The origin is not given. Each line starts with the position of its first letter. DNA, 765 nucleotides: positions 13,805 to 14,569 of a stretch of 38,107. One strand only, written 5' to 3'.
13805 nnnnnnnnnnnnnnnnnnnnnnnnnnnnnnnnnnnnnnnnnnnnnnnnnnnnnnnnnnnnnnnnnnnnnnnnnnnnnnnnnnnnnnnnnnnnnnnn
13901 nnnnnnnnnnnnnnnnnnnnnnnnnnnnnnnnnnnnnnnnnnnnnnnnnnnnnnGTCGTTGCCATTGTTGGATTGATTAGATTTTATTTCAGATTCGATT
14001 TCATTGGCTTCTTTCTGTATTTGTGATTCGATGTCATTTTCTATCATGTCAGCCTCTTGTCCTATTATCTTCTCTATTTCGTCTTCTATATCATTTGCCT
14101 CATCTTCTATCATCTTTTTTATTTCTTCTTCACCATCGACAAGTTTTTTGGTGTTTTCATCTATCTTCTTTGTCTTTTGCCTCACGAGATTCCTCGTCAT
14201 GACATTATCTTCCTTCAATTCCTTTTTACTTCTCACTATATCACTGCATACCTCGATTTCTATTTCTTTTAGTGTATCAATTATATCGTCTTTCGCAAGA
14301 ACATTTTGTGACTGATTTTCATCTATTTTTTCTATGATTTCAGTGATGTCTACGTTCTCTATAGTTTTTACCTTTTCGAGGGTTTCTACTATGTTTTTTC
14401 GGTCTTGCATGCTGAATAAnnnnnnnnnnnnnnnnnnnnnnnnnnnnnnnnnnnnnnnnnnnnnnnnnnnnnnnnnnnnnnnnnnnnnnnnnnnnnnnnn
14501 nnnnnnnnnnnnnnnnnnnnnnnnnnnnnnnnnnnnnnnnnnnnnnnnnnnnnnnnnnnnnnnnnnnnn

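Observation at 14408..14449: Cluster of four TGA codons forms a poly-Gly hinge exactly where a standard-code gene boundary would be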

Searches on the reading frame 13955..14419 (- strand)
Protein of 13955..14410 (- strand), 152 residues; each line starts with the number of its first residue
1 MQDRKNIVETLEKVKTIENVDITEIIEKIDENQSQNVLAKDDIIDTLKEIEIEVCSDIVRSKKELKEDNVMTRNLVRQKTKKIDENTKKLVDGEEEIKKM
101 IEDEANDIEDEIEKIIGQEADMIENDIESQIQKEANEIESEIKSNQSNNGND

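Call 10: search_protein_families(library=phrogs, max_evalue=0.01, proteins=[window:13955-14410:-])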
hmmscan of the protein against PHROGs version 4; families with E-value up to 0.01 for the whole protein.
seq(152 aa): 0 families

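Call 36: predict_structure(alignment_id=A2)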
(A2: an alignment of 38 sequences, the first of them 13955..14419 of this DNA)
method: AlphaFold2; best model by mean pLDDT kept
length: 155 residues; sequences in the alignment: 38
mean_pLDDT: 88.1   pTM: 0.36
mean pLDDT of the five models: 88.1, 88.0, 86.9, 86.1, 77.7
residues with pLDDT >= 90: 106; 70-90: 33; 50-70: 13; < 50: 3
segments of 3 or more residues with pLDDT < 50: none
pLDDT, mean of each block of 10 residues (from residue 1): 68 75 78 89 94 94 94 95 95 93 96 97 96 94 81 51
secondary structure, 60 per line:
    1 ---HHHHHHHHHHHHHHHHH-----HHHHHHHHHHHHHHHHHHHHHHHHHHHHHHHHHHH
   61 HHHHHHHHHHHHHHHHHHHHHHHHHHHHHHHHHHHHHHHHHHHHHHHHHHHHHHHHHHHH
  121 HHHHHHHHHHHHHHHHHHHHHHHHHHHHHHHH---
elements in order: H4-20 H26-152
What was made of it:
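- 13964..14344 (-): Predicted single long alpha-helix (about 127 residues, about 19 nm if straight) with partial heptad periodicity; a presumed coiled-coil rod. AF2 with 38-sequence alignment: helix at residues 26-152 of the 155-aa query, pLDDT 88, pTM 0.36 (call 36).
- On Tail needle (P22 gp26 / SU10 gp18): It gave a single helix with pLDDT 88 (call 36).
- Closest known: Podovirus tail needle. Same: A long helix (a presumed coiled coil; call 36).
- The module is predicted as a single 127-residue helix with pLDDT 88 (call 36). It is helical (call 36).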

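Call 37: find_related_loci(query=A2, collection=viral_contigs, flank=4000)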
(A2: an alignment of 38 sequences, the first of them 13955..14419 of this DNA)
Query A2 (155 aa) in viral_contigs; peptide patterns used: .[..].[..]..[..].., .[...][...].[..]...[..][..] (x = any residue, [..] = any of these).
514 stretches matched a pattern; 5 encode a relative of the query (tblastn E <= 1e-3); 5 distinct loci.
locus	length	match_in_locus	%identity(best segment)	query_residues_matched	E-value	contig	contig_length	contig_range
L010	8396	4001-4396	61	12-143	3e-40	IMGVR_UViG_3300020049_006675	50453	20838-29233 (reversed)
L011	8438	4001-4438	57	6-155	5e-40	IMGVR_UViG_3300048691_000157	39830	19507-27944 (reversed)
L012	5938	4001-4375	54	27-153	1e-24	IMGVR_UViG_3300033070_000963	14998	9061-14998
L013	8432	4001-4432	56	6-155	2e-34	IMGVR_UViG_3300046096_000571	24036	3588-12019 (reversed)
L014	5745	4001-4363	50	27-153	9e-19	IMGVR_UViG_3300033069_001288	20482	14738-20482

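Call 38: find_related_loci(query=A2, collection=genome_contigs, flank=4000)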
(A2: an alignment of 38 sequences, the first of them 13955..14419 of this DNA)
Query A2 (155 aa) in genome_contigs; peptide patterns used: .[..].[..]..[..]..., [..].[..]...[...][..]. (x = any residue, [..] = any of these).
101 stretches matched a pattern; 1 encode a relative of the query (tblastn E <= 1e-3); 1 distinct loci.
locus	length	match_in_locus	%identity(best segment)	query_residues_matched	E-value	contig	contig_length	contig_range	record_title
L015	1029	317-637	57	37-143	2e-34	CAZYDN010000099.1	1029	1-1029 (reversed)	MAG TPA_asm: uncultured Candidatus Saccharibacteria bacterium isolate SRP286056_co3_277 genome assembly, contig: NODE_32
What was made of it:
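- Tried and rejected: That is too short to say anything about the host (call 38).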

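Call 53: fold_search(model_id=the predicted structure, library=viral)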
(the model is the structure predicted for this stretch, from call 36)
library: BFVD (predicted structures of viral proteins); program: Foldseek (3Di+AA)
matches with E <= 10: 0; with E <= 0.001: 0
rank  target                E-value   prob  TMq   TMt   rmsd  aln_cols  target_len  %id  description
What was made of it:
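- On Tail needle (P22 gp26 / SU10 gp18): Foldseek against BFVD gave 0 matches (call 53).
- Tried and rejected: Foldseek of the single-helix model against BFVD: nothing, as expected for one helix (call 53).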

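Call 67: search_protein_representatives(alignment_id=A2)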
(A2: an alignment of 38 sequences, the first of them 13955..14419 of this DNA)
Query: 38 sequences, 246 profile positions. Proteins with E-value up to 0.001 (for the whole library): 97; up to 1e-10: 59; up to 1e-30: 36. The best 97 are listed.
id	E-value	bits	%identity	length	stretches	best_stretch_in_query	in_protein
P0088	5.5e-96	337.3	-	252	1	1-240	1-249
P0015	6.7e-95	333.7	-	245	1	1-239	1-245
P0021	7.1e-82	291.1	-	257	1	5-237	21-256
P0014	6.4e-79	281.4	-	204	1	56-238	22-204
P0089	7.2e-76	271.4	-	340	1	45-246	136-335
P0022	4.2e-74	265.6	-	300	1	7-246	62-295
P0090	3.3e-73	262.7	-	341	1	35-238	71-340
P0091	1.1e-69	251.2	-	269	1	29-246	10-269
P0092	1.7e-67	243.9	-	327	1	6-245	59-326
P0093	1.2e-66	241.1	-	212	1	57-246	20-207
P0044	1.3e-61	224.7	-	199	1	29-238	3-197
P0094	4.9e-60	219.5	-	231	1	45-239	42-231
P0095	2.7e-59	217.1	-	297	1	29-242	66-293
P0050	3.4e-59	216.8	-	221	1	1-245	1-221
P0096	2.1e-57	210.9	-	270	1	47-246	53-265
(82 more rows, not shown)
